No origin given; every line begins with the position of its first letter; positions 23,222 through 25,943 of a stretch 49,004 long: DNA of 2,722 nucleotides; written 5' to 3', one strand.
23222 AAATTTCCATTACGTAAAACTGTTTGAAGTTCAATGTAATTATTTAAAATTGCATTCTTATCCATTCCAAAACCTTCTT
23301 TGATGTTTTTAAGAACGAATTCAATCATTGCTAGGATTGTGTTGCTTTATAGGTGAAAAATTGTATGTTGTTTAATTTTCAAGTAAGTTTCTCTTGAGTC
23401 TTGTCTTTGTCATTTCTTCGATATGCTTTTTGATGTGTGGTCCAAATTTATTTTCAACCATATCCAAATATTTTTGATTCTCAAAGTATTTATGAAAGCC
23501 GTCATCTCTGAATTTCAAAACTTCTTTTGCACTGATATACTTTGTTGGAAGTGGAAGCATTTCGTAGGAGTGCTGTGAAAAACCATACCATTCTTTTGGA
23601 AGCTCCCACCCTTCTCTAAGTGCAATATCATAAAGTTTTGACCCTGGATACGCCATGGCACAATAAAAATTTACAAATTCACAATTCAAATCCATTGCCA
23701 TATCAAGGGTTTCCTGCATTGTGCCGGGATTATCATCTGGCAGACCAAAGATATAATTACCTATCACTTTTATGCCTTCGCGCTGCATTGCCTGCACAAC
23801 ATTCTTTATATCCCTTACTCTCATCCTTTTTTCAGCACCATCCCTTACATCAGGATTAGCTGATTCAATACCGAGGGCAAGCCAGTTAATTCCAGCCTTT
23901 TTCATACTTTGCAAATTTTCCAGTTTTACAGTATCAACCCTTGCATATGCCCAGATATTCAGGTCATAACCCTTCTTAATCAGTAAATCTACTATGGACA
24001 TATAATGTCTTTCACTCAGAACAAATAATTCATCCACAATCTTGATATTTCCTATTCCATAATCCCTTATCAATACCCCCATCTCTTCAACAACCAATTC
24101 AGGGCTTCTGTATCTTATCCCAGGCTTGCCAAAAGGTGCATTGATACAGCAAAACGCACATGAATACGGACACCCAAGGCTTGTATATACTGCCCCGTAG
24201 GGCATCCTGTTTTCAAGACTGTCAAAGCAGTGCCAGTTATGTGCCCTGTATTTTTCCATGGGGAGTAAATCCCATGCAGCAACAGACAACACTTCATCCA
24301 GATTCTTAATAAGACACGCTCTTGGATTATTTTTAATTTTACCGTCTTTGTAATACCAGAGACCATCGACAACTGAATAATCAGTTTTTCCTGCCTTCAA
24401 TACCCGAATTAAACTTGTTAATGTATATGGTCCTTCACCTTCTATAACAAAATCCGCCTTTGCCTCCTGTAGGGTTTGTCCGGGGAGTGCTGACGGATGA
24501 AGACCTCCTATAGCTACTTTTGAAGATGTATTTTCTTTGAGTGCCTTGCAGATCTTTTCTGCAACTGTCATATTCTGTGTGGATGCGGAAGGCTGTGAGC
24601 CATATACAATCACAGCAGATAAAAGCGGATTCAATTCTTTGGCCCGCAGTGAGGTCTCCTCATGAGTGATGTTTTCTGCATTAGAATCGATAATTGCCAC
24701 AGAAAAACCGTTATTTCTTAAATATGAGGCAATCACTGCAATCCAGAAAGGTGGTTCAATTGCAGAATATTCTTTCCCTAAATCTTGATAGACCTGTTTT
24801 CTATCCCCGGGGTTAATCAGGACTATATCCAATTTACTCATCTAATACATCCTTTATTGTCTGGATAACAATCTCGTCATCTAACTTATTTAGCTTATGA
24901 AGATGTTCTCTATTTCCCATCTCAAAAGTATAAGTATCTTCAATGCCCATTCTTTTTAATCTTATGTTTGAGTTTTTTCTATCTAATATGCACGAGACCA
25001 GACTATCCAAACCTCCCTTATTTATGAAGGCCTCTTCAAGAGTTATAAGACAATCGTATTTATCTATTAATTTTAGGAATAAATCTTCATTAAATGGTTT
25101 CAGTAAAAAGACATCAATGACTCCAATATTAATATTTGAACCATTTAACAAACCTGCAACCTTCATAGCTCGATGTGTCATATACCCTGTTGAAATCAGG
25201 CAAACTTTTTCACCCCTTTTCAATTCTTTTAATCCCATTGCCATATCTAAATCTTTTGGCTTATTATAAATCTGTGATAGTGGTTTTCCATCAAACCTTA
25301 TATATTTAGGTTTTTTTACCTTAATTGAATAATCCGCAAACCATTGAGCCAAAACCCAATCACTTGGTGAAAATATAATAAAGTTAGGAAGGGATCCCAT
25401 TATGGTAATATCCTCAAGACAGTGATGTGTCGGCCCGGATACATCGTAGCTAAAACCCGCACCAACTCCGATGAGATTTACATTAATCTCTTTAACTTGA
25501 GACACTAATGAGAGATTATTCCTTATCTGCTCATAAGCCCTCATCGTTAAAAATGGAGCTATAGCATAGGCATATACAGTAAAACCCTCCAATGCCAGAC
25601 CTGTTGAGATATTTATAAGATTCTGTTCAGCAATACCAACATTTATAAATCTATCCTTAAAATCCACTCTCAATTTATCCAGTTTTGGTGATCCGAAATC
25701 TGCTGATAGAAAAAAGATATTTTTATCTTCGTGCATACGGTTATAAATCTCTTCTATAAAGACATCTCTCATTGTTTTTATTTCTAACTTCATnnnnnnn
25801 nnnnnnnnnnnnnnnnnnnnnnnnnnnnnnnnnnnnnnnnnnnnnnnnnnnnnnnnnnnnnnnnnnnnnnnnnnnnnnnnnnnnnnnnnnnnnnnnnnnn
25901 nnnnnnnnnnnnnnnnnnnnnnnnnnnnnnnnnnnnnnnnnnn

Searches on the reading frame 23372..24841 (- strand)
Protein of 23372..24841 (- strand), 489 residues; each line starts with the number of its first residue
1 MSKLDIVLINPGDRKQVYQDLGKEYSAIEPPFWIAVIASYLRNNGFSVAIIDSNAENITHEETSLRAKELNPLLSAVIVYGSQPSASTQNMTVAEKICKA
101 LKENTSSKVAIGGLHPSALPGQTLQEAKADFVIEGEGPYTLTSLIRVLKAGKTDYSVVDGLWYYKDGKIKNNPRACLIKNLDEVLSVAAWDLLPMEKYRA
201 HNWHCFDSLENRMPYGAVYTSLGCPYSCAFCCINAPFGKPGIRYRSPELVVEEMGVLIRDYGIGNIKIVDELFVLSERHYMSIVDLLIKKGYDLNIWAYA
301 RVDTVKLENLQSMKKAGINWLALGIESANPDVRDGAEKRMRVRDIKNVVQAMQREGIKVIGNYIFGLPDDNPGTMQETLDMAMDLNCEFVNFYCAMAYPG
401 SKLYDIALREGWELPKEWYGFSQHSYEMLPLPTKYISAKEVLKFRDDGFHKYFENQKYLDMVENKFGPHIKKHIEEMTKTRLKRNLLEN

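Call 5: search_protein_families(library=ncbifam, proteins=[window:23372-24841:-], max_evalue=0.00001)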
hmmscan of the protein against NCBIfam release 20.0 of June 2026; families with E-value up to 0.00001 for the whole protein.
window:23372-24841:- (489 aa): 23 families
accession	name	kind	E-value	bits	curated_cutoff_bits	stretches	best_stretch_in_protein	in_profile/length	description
TIGR03471.1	HpnJ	equivalog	4.4e-47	161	577.6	1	31-460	34-441/472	hopanoid biosynthesis associated radical SAM protein HpnJ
TIGR02026.1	BchE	equivalog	9.2e-45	153.4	481.35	1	17-407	8-387/497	magnesium-protoporphyrin IX monomethyl ester anaerobic oxidative cyclase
TIGR04072.2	rSAM_ladder_B12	equivalog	2.2e-38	132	360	2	217-412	182-377/443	lipid biosynthesis B12-binding/radical SAM protein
NF038361.1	rSAM_Sden_1168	equivalog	8.4e-38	130.2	575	1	30-411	84-477/560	Sden_1168 family B12-binding radical SAM P-methyltransferase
TIGR04479.1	bcpD_PhpK_rSAM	subfamily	3e-27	95.2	600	1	127-389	169-413/504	PhpK family radical SAM P-methyltransferase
NF050148.1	rSAM_ApyD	equivalog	6.4e-27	94.2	750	1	99-382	95-363/645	RiPP biosynthesis radical SAM protein ApyD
TIGR04295.1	B12_rSAM_oligo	hypoth_equivalog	1.9e-26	92.8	400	1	34-405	28-382/422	TIGR04295 family B12-binding domain-containing radical SAM protein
TIGR04013.1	B12_SAM_MJ_1487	hypoth_equivalog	6.6e-21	74.6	251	1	40-254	5-189/382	TIGR04013 family B12-binding domain/radical SAM domain-containing protein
NF033070.1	rSAM_AprD4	equivalog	1e-20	74.1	500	1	191-412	173-395/456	AprD4 family radical SAM diol-dehydratase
TIGR03975.1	rSAM_ocin_1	subfamily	1.3e-20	73.4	281.85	1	111-380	162-425/606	RiPP maturation radical SAM C-methyltransferase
TIGR04014.1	B12_SAM_MJ_0865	equivalog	1.6e-20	73.3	360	1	97-410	60-361/434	methyl-coenzyme M reductase glutamine C-methyltransferase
TIGR04428.1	B12_rSAM_trp_MT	equivalog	3.5e-19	68.6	500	1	31-393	16-406/558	tryptophan 2-C-methyltransferase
TIGR04385.1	B12_rSAM_cofa1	equivalog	5e-19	68.8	450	1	31-381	20-360/438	B12 lower ligand biosynthesis radical SAM protein BzaD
TIGR04190.1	B12_SAM_Ta0216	equivalog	1e-18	67.3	500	1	31-389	37-398/554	TIGR04190 family B12-binding domain/radical SAM domain protein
TIGR04367.1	HpnR_B12_rSAM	equivalog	1.3e-18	66.8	650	1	31-405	22-371/490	hopanoid C-3 methylase HpnR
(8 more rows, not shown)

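Call 6: search_protein_families(library=pfam, proteins=[window:23372-24841:-], max_evalue=0.00001)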
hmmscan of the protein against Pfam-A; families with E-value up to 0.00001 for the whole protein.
window:23372-24841:- (489 aa): 2 families
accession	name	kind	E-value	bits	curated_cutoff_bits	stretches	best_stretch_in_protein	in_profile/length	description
PF02310.24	B12-binding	-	4.1e-18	65.8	32.1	1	24-144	7-120/121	B12 binding domain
PF04055.27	Radical_SAM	-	1.8e-17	64.4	29.5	1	220-381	3-165/166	Radical SAM superfamily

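Call 59: search_solved_structures(query=window:23372-24841:-, max_evalue=0.001, show_alignments=0)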
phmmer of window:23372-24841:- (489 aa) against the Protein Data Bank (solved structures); distinct sequences matched with E-value up to 0.001: 4.
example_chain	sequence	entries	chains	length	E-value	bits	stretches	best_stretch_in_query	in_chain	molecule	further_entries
6fd2_B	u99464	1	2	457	2.9e-16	62.1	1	201-425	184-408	Putative apramycin biosynthetic oxidoreductase 4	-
9ccb_A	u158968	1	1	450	7.1e-12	47.7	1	117-405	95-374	Radical SAM core domain-containing protein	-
6wte_A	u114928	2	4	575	6.6e-11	44.5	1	30-395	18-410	B12-binding domain-containing protein | Tryptophan-C2-methyltransferase containing B12-binding domain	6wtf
7kdx_A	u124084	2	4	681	0.00036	22.3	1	94-378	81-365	Methyltransferase TokK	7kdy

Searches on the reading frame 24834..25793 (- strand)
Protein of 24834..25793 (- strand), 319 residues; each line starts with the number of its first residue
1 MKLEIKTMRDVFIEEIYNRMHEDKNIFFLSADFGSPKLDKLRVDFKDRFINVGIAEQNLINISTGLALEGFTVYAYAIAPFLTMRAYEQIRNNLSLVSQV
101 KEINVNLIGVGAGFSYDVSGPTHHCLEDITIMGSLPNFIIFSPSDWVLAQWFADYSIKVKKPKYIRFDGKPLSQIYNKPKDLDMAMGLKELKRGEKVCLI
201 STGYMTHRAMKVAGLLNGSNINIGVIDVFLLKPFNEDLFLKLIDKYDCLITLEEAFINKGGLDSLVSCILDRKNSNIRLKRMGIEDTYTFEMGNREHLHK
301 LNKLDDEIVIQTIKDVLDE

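Call 5: search_protein_families(library=ncbifam, proteins=[window:24834-25793:-], max_evalue=0.00001)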
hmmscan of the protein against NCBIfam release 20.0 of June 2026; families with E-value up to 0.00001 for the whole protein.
window:24834-25793:- (319 aa): 9 families
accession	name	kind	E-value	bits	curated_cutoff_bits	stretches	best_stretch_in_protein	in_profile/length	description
NF004559.0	PRK05899.2-5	equivalog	1.2e-37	129.5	488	1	8-318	320-625/627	transketolase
TIGR00204.1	dxs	equivalog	4e-36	124.7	465.95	1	5-317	309-615/616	1-deoxy-D-xylulose-5-phosphate synthase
NF003933.0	PRK05444.2-2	equivalog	1.5e-35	122.8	395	1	15-317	302-605/606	1-deoxy-D-xylulose-5-phosphate synthase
NF008968.0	PRK12315.1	subfamily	4.7e-30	104.4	510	1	5-317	278-581/582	1-deoxy-D-xylulose-5-phosphate synthase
NF004556.0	PRK05899.2-2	equivalog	2.2e-22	79.1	575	1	20-317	342-638/639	transketolase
NF004558.0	PRK05899.2-4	equivalog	3.7e-10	38.8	788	1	39-255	383-599/651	transketolase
NF006667.0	PRK09212.1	subfamily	7.6e-10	38.2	321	1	191-273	198-279/327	pyruvate dehydrogenase complex E1 component subunit beta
TIGR00232.1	tktlase_bact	equivalog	1.9e-09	36.4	682.25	1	27-234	370-580/654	transketolase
NF008854.0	PRK11892.1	equivalog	7.7e-08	31.4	454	1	191-270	337-416/464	pyruvate dehydrogenase complex E1 component subunit beta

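Call 6: search_protein_families(library=pfam, proteins=[window:24834-25793:-], max_evalue=0.00001)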
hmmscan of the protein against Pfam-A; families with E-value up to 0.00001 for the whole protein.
window:24834-25793:- (319 aa): 2 families
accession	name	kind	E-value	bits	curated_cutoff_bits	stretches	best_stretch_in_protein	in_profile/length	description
PF02779.29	Transket_pyr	-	4e-22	79.1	27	1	7-167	4-167/174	Transketolase, pyrimidine binding domain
PF02780.25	Transketolase_C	-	7.5e-18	65.1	25.9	1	190-306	5-121/124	Transketolase, C-terminal domain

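Call 33: search_solved_structures(query=window:24834-25793:-, max_evalue=1e-8, show_alignments=2)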
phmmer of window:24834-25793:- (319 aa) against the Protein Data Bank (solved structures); distinct sequences matched with E-value up to 1e-8: 19.
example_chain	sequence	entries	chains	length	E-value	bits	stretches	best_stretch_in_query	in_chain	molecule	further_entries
6yaj_AAA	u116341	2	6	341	1.1e-32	116.7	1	16-296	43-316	C-terminal chain of split transketolase from Carboxydothermus hydrogenoformans | C-terminal component of the split chain transketolase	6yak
4kxu_A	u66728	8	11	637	9.1e-27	97.3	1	21-270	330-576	Transketolase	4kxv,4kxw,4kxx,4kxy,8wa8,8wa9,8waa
6ha3_A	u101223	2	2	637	9.1e-27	97.3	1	21-270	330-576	Transketolase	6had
3ooy_A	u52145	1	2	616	9.5e-27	97.2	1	21-269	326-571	Transketolase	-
3mos_A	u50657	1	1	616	1.1e-26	97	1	21-269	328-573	Transketolase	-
6rjb_A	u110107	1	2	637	4.8e-26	94.9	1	21-270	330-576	Transketolase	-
7bzx_B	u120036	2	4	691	6.5e-21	78.1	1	11-271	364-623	1-deoxy-D-xylulose-5-phosphate synthase, chloroplastic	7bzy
2o1s_A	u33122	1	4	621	7.4e-18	68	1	43-299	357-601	1-deoxy-D-xylulose-5-phosphate synthase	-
8a29_A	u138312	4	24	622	5.6e-17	65.1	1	44-291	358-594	1-deoxy-D-xylulose-5-phosphate synthase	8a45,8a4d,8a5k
8a8y_A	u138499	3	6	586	1.6e-16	63.6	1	43-300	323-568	1-deoxy-D-xylulose-5-phosphate synthase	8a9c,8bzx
6xxg_AAA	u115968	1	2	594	5.1e-14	55.4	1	46-305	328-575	1-deoxy-D-xylulose-5-phosphate synthase,1-deoxy-D-xylulose-5-phosphate synthase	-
2o1x_A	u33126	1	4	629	5.8e-14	55.3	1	46-305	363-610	1-deoxy-D-xylulose-5-phosphate synthase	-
6ouv_A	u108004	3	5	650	6.2e-14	55.2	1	46-305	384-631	1-deoxy-D-xylulose-5-phosphate synthase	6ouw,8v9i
9kpq_A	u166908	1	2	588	2e-13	53.5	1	11-316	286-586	1-deoxy-D-xylulose-5-phosphate synthase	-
9hn8_A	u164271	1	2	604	2.7e-13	53.1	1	34-308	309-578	1-deoxy-D-xylulose-5-phosphate synthase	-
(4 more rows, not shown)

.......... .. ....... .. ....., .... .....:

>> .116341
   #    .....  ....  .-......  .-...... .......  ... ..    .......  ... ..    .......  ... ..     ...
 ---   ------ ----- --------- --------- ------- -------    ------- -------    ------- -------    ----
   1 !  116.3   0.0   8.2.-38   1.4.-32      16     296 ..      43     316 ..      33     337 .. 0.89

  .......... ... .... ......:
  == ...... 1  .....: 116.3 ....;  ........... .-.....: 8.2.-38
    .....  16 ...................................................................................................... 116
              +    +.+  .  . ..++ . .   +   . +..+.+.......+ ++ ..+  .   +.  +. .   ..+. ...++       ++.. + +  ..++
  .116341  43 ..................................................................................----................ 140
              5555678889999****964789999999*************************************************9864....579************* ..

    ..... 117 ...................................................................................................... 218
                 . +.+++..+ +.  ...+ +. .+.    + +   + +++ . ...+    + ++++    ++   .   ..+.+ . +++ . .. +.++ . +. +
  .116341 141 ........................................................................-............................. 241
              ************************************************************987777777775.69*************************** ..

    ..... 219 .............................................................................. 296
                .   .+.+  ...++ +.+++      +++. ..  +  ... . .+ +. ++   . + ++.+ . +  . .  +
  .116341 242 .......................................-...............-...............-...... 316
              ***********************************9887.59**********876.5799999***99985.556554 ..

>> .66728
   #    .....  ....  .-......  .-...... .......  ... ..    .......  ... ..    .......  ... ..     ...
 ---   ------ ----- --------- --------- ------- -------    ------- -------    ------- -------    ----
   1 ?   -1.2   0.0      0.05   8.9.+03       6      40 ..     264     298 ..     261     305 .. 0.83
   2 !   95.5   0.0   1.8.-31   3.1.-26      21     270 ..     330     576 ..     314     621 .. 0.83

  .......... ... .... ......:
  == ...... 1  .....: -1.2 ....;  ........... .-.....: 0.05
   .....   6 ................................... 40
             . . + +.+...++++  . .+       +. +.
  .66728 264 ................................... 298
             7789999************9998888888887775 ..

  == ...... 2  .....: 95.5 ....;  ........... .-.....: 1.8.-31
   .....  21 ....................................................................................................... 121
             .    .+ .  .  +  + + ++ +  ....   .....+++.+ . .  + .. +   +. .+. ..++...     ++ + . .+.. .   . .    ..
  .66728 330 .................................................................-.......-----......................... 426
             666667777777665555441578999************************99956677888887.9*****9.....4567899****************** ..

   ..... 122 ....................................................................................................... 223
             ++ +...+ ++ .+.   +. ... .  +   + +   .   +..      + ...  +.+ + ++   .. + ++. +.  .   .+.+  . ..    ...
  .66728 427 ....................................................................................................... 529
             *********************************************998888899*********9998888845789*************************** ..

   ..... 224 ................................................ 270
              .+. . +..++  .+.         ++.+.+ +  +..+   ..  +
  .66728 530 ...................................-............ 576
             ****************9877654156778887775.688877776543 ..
